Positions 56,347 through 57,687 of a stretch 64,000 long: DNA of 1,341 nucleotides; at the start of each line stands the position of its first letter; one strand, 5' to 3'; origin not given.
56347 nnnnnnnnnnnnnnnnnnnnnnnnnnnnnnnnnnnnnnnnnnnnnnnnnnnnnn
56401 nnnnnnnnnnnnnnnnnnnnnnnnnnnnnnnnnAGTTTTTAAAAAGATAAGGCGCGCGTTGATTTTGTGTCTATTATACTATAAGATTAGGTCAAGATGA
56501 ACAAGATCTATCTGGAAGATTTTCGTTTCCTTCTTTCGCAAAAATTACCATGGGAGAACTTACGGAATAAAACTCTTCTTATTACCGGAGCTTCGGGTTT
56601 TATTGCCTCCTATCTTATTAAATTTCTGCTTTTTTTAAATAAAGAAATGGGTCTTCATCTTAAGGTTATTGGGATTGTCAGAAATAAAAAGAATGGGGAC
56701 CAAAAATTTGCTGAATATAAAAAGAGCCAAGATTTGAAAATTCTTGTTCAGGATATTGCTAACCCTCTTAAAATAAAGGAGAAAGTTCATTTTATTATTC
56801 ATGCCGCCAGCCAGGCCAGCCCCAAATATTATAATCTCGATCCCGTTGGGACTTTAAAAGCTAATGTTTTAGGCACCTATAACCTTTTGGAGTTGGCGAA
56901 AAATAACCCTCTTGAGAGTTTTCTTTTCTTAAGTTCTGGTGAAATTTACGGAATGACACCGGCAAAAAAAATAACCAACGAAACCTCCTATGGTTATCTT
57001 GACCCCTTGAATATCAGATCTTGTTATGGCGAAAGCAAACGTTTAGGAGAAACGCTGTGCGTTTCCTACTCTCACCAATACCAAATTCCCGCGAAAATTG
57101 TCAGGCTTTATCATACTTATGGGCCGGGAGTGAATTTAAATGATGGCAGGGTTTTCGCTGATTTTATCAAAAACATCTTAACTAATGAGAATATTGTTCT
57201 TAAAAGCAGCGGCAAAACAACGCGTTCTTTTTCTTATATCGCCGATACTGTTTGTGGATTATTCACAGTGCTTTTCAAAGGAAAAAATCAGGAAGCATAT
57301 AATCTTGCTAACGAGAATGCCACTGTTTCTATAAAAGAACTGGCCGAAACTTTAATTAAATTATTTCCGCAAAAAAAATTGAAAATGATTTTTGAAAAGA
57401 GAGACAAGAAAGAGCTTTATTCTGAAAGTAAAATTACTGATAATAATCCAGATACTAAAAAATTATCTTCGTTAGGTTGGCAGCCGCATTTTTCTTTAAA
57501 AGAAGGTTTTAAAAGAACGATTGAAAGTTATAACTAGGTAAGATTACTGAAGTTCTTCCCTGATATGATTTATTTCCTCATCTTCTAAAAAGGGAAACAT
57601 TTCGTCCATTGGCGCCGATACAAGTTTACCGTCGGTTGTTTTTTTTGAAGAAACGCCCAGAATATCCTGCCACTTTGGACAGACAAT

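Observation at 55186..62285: CDP-3,6-dideoxyhexose pathway core (ddhA, ddhB-like, E1 dehydratase) combined with an acetolactate-synthase-like TPP enzyme and an aspartate-aminotransferase-fold aminotransferase: candidate pathway to a branched and/or aminated dideoxy sugar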

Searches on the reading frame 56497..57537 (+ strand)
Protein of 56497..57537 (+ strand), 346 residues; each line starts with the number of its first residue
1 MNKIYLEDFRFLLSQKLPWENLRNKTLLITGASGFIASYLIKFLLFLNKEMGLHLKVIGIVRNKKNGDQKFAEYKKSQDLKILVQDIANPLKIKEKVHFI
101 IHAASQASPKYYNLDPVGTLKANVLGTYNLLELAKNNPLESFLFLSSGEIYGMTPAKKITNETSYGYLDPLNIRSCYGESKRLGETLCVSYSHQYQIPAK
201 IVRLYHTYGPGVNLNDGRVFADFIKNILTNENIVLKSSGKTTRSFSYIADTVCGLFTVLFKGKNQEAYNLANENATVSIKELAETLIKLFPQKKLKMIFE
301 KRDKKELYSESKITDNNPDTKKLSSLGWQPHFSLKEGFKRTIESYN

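Call 3: search_protein_families(library=pfam, proteins=[window:56497-57537:+])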
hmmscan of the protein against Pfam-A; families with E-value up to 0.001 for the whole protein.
window:56497-57537:+ (346 aa): 6 families
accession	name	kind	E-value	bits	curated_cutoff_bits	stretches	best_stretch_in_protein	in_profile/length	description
PF01370.27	Epimerase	-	3.6e-45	154.7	20.9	1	28-271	2-240/240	NAD dependent epimerase/dehydratase family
PF16363.11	GDP_Man_Dehyd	-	2.5e-35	123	27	1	28-340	1-331/332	GDP-mannose 4,6 dehydratase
PF07993.18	NAD_binding_4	-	1.8e-13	50.7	20.1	1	93-204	85-204/258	Male sterility protein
PF01073.25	3Beta_HSD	-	2.2e-12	47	22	1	28-236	1-205/280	3-beta hydroxysteroid dehydrogenase/isomerase family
PF02719.21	Polysacc_synt_2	-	1e-11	45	20.2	1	27-147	1-128/293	Polysaccharide biosynthesis protein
PF04321.23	RmlD_sub_bind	-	9.5e-05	22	27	1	27-291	3-232/287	RmlD substrate binding domain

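Call 4: search_protein_families(library=ncbifam, proteins=[window:56497-57537:+])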
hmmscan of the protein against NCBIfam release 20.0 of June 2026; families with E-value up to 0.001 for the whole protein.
window:56497-57537:+ (346 aa): 23 families
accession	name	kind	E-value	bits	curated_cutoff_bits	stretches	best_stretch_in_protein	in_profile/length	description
TIGR01181.1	dTDP_gluc_dehyt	equivalog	5.1e-31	107.9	365.1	1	27-345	2-311/321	dTDP-glucose 4,6-dehydratase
TIGR04180.1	EDH_00030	hypoth_equivalog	6e-29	101.1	475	1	28-332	2-296/297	NAD-dependent 4,6-dehydratase LegB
NF008872.0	PRK11908.1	equivalog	2.3e-21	76.2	294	1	25-345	2-335/349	bifunctional UDP-4-keto-pentose/UDP-xylose synthase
TIGR02622.1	CDP_4_6_dhtase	equivalog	4.3e-21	75.4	278.45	1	23-345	3-330/352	CDP-glucose 4,6-dehydratase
NF011728.1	PRK15181.1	equivalog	4.3e-20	72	760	1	22-345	13-337/348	Vi polysaccharide biosynthesis UDP-N-acetylglucosaminuronic acid C-4 epimerase TviC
TIGR01179.1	galE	equivalog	6.6e-16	58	262.3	1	27-209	2-178/332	UDP-glucose 4-epimerase GalE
NF047922.1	GDPFucSynFcl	equivalog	2e-15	57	500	1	74-345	31-301/308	GDP-L-fucose synthase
NF005998.1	PRK08125.1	equivalog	3.3e-15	55.5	777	1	20-341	311-645/649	bifunctional UDP-4-amino-4-deoxy-L-arabinose formyltransferase/UDP-glucuronic acid oxidase ArnA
TIGR02197.1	heptose_epim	equivalog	5.7e-15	55.3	274.6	1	27-345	1-313/316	ADP-glyceromanno-heptose 6-epimerase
NF007490.0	PRK10084.1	subfamily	5.3e-14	52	649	1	27-345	3-334/361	dTDP-glucose 4,6-dehydratase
TIGR01746.1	Thioester-redct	subfamily_domain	2.6e-13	50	213.35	1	27-296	2-285/371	thioester reductase domain-containing protein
NF007582.0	PRK10217.1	equivalog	3e-13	49.6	698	1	25-345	2-331/355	dTDP-glucose 4,6-dehydratase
NF043036.1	ErythonDh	equivalog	5.4e-11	42.2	325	1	27-204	3-176/321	D-erythronate dehydrogenase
TIGR04130.1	FnlA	equivalog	2.4e-09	36.6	730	1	23-148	3-125/337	UDP-N-acetylglucosamine 4,6-dehydratase/5-epimerase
TIGR03466.1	HpnA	hypoth_equivalog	9.2e-09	34.6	367.65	1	26-204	2-167/327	hopanoid-associated sugar epimerase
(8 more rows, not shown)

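Call 10: search_solved_structures(query=window:56497-57537:+, max_evalue=1e-15)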
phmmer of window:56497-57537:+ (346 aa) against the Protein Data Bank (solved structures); distinct sequences matched with E-value up to 1e-15: 30.
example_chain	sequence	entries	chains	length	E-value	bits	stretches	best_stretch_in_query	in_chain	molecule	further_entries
2b69_A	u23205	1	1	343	9.2e-45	156.7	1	24-343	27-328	UDP-glucuronate decarboxylase 1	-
4gll_A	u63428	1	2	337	1e-44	156.6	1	24-343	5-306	UDP-glucuronic acid decarboxylase 1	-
4m55_A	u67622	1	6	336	5.6e-44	154.2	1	24-343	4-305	UDP-glucuronic acid decarboxylase 1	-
4lk3_A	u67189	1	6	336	7.7e-44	153.7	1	24-343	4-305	UDP-glucuronic acid decarboxylase 1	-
8v4g_A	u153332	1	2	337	2e-40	142.5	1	21-338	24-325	Putative nucleotide sugar dehydratase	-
8v4h_A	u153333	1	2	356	2.4e-40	142.2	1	21-338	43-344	Putative nucleotide sugar dehydratase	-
8vr2_A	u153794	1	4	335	3.4e-25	92.4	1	22-342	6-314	NAD-dependent epimerase/dehydratase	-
8rdg_A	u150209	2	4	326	2e-22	83.3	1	27-341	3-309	SDR family NAD(P)-dependent oxidoreductase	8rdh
8rdi_A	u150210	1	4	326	6.8e-22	81.6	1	27-341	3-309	SDR family NAD(P)-dependent oxidoreductase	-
2hun_A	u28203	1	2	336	2.6e-21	79.7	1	25-345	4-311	336aa long hypothetical dTDP-glucose 4,6-dehydratase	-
2c5e_A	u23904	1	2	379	1.2e-20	77.5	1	17-341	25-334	GDP-MANNOSE-3', 5'-EPIMERASE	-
2c59_A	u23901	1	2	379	1.4e-20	77.3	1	17-341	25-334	GDP-MANNOSE-3', 5'-EPIMERASE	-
2c54_A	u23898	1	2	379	3.4e-20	76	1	17-341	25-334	GDP-MANNOSE-3', 5'-EPIMERASE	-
2c5a_A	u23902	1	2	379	5e-20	75.4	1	17-341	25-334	GDP-MANNOSE-3', 5'-EPIMERASE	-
6bi4_A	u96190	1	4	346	5.8e-20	75.2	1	25-345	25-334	dTDP-glucose 4,6-dehydratase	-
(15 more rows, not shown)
